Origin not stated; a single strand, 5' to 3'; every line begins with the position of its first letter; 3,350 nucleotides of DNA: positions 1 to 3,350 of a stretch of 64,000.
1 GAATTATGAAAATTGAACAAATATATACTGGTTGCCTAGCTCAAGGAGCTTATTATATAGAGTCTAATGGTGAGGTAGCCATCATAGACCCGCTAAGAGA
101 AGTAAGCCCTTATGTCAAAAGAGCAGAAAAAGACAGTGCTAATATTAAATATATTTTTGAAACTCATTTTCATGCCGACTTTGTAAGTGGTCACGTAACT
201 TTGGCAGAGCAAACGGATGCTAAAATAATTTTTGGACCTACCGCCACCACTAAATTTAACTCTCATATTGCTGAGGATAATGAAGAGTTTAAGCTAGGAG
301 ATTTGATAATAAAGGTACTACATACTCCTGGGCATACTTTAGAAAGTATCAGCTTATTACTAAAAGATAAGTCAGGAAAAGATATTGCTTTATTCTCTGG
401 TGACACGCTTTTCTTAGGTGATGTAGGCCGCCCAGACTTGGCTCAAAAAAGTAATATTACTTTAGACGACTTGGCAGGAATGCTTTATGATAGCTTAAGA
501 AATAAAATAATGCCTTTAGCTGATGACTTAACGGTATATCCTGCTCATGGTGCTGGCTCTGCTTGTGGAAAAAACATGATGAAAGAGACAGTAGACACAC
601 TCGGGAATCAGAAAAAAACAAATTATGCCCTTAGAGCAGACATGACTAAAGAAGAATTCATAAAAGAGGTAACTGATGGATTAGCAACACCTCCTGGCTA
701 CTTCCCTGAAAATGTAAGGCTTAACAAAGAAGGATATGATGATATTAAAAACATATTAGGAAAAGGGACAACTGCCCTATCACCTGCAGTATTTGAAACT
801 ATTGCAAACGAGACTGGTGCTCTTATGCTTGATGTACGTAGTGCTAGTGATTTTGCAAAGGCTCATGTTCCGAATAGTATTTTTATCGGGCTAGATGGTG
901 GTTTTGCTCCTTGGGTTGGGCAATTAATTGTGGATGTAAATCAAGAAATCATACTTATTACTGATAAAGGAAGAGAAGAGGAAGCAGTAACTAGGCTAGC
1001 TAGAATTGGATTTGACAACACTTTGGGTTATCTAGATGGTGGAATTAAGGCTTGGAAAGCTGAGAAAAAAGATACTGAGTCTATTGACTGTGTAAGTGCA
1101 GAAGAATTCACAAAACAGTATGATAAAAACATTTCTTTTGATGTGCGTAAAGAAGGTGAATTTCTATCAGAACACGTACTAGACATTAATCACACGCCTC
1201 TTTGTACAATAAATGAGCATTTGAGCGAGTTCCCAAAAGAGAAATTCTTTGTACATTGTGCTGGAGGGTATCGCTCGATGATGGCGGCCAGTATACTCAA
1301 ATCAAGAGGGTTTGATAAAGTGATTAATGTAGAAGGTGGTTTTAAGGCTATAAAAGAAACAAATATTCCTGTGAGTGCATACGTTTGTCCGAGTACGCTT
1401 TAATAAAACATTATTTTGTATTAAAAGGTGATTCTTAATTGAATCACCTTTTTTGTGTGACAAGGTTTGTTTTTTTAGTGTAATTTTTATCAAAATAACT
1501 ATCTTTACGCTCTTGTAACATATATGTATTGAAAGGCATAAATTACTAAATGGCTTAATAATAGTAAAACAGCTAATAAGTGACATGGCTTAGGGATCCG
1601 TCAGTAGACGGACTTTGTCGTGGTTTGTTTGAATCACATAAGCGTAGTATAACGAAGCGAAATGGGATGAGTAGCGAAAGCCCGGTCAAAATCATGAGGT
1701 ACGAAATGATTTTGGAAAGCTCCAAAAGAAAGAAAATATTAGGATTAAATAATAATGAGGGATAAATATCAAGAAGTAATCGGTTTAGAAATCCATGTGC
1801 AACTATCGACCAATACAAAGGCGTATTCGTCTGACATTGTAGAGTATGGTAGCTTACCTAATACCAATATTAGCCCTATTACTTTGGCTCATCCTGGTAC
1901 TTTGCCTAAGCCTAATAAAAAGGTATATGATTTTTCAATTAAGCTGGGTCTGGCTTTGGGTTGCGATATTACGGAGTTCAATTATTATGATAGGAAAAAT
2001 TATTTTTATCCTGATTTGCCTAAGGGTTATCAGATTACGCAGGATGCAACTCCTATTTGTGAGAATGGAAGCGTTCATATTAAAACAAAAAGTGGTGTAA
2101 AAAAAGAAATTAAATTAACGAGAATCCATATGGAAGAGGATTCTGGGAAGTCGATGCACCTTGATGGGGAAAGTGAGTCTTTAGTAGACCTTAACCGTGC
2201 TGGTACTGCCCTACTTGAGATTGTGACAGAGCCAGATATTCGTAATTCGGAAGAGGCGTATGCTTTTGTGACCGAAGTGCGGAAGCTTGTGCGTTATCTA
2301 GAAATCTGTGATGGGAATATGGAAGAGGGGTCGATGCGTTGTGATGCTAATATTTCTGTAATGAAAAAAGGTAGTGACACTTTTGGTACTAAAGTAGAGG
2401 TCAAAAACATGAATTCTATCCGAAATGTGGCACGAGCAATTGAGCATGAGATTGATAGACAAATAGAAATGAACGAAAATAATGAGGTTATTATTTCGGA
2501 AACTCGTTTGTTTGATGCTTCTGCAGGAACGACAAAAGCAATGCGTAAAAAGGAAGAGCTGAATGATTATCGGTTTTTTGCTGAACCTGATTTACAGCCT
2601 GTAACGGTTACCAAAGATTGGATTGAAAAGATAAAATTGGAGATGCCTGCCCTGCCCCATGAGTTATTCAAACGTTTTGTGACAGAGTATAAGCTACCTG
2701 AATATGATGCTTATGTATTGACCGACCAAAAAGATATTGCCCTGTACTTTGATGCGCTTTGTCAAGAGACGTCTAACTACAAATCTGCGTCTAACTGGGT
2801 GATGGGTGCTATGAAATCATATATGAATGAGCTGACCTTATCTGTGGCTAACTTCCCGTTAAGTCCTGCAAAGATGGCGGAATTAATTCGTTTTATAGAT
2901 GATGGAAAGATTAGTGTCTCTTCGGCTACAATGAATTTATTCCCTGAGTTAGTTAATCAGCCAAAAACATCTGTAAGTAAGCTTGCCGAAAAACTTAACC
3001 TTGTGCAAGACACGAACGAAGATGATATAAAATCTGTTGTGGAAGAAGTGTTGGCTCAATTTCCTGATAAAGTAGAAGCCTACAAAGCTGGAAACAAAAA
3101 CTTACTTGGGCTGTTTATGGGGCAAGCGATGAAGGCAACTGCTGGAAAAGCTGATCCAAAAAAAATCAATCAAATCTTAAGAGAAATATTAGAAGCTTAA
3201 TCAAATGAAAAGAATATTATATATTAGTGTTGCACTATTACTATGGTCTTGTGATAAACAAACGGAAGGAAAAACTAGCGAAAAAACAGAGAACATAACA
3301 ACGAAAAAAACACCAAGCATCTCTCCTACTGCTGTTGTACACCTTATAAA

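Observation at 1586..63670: Eight-copy dispersed structured repeat with a covarying closing stem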

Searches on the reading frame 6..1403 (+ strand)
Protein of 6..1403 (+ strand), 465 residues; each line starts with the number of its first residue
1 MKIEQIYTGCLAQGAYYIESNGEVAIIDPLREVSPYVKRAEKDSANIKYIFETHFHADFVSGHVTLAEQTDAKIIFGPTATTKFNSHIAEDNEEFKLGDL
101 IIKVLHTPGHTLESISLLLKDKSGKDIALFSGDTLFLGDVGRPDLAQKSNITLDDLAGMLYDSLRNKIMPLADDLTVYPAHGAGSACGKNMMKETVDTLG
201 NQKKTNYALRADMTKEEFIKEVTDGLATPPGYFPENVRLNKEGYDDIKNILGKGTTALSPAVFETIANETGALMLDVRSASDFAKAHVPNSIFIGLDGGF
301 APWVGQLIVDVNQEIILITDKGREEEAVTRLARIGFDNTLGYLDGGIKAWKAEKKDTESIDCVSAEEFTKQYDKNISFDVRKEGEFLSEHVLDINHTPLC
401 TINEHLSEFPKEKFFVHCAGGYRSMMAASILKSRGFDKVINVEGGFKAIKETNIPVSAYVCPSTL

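Call 12: search_protein_families(library=ncbifam, proteins=[window:6-1403:+])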
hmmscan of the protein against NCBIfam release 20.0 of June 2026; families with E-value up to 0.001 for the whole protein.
window:6-1403:+ (465 aa): 20 families
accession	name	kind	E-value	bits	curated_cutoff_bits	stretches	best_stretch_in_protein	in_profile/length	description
TIGR03413.1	GSH_gloB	equivalog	4.9e-21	75.2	200.8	1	20-181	18-164/248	hydroxyacylglutathione hydrolase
NF006444.0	PRK08762.1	equivalog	1e-15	57.3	449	2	358-458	12-116/387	molybdopterin-synthase adenylyltransferase MoeB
NF045521.1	rhoda_near_glyco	subfamily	1.8e-15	57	145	2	354-456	11-115/144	rhodanese homology domain-containing protein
NF040641.1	bifunc_ST_SDO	equivalog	1.1e-14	54.2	625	1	41-221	196-378/423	bifunctional sulfur transferase/dioxygenase Blh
NF001195.0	PRK00162.1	equivalog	2.2e-13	50.4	102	1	358-455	5-102/108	thiosulfate sulfurtransferase GlpE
NF007597.0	PRK10241.1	equivalog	4.8e-13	49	421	1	19-182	19-166/251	hydroxyacylglutathione hydrolase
NF008750.0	PRK11784.1-2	equivalog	7.6e-09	35.1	241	0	411-449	87-125/346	tRNA 2-selenouridine(34) synthase MnmH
NF033105.1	bla_subclass_B3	equivalog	9.4e-09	34.9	240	0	87-125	123-161/257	subclass B3 metallo-beta-lactamase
NF005902.0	PRK07878.1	equivalog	1.5e-07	30.7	647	1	373-448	302-380/392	adenylyltransferase/sulfurtransferase MoeZ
NF012229.1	bla_class_B_core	domain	5e-07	30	100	1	17-119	19-138/139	metallo-beta-lactamase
NF001133.1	PRK00142.1-1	equivalog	8.6e-07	28.7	170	1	401-446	155-200/229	oxygen-dependent tRNA uridine(34) hydroxylase TrhO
NF007627.0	PRK10287.1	equivalog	1.4e-06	28.4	102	0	377-450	23-98/104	thiosulfate sulfurtransferase PspE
NF005646.0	PRK07411.1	equivalog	1.4e-06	27.7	633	0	357-451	278-381/390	molybdopterin-synthase adenylyltransferase MoeB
NF041804.1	MBL_fold_SolJ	exception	2.4e-06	26.9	350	1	22-185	29-182/224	solanimycin biosynthesis MBL-fold hydrolase SolJ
TIGR03167.1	tRNA_sel_U_synt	equivalog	6.2e-06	25.8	219.75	0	411-452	75-115/311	tRNA 2-selenouridine(34) synthase MnmH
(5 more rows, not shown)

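Call 41: find_encoding_contigs(protein=window:6-1403:+, flank=10000, max_places=6)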
Protein window:6-1403:+ (465 aa): 2 contigs read that carry it; 1 place shown.
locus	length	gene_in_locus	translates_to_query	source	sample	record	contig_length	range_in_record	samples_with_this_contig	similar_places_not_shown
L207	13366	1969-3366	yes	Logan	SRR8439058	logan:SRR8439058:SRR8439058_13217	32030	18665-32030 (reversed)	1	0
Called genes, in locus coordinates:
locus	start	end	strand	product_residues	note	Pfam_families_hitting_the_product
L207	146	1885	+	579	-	PF00916:Sulfate_transp, PF01740:STAS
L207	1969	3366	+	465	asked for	PF00753:Lactamase_B, PF00581:Rhodanese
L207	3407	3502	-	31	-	-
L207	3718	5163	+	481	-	PF02934:GatB_N, PF02637:GatB_Yqey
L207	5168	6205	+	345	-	PF00578:AhpC-TSA, PF08534:Redoxin, PF00085:Thioredoxin (weak), PF13098:Thioredoxin_2, PF13905:Thioredoxin_8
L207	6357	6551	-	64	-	PF03724:META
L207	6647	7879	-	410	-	-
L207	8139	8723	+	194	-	PF00702:Hydrolase, PF13419:HAD_2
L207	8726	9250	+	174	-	-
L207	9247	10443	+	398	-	PF01266:DAO (faint), PF03486:HI0933_like, PF07992:Pyr_redox_2 (faint), PF13450:NAD_binding_8 (weak), PF22780:HI0933_like_1st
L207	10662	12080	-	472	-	PF13506:Glyco_transf_21, PF00535:Glycos_transf_2, PF13641:Glyco_tranf_2_3, PF13632:Glyco_trans_2_3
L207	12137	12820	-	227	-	PF00535:Glycos_transf_2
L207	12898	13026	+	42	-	-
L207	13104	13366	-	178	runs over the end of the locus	-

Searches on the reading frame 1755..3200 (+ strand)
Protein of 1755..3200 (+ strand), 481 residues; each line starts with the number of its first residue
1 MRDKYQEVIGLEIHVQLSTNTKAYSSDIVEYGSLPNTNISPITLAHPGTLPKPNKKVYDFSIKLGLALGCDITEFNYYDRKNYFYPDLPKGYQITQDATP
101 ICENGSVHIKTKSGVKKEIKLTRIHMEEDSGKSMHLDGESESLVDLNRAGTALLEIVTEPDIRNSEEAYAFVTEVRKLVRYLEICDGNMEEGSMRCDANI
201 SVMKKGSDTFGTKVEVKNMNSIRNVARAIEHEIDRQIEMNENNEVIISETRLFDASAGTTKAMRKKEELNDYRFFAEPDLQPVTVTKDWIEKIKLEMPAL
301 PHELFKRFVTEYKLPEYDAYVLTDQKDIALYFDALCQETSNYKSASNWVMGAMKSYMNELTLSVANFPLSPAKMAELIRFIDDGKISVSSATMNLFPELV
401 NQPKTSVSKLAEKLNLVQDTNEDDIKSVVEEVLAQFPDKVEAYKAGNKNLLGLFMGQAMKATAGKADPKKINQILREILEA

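Call 12: search_protein_families(library=ncbifam, proteins=[window:1755-3200:+])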
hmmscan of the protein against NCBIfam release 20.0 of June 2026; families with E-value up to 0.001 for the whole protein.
window:1755-3200:+ (481 aa): 9 families
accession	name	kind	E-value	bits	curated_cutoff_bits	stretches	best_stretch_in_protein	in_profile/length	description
NF004014.0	PRK05477.1-4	equivalog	3.5e-188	626.2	414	1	4-479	2-474/475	Asp-tRNA(Asn)/Glu-tRNA(Gln) amidotransferase subunit GatB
NF004012.0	PRK05477.1-2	equivalog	1.2e-186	621.2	338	1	4-480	3-479/481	Asp-tRNA(Asn)/Glu-tRNA(Gln) amidotransferase subunit GatB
NF004015.0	PRK05477.1-5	equivalog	1.1e-165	552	628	1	3-480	13-487/488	Asp-tRNA(Asn)/Glu-tRNA(Gln) amidotransferase subunit GatB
TIGR00133.1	gatB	equivalog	4.3e-161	536.7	314.8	1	4-479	3-480/481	Asp-tRNA(Asn)/Glu-tRNA(Gln) amidotransferase subunit GatB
NF004011.1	PRK05477.1-1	equivalog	3.8e-152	507.3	680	1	5-480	3-474/475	Asp-tRNA(Asn)/Glu-tRNA(Gln) amidotransferase subunit GatB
NF004013.0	PRK05477.1-3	equivalog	4.6e-130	434.4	653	1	3-479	15-499/501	Asp-tRNA(Asn)/Glu-tRNA(Gln) amidotransferase subunit GatB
NF003107.0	PRK04028.1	equivalog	2.2e-41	142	456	2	243-480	400-625/630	Glu-tRNA(Gln) amidotransferase subunit GatE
TIGR00134.1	gatE_arch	equivalog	1e-30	106.6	319.55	2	257-479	407-618/622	Glu-tRNA(Gln) amidotransferase subunit GatE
NF011291.0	PRK14703.1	equivalog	3.4e-30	105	681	1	302-480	597-768/769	glutamine--tRNA ligase/YqeY domain fusion protein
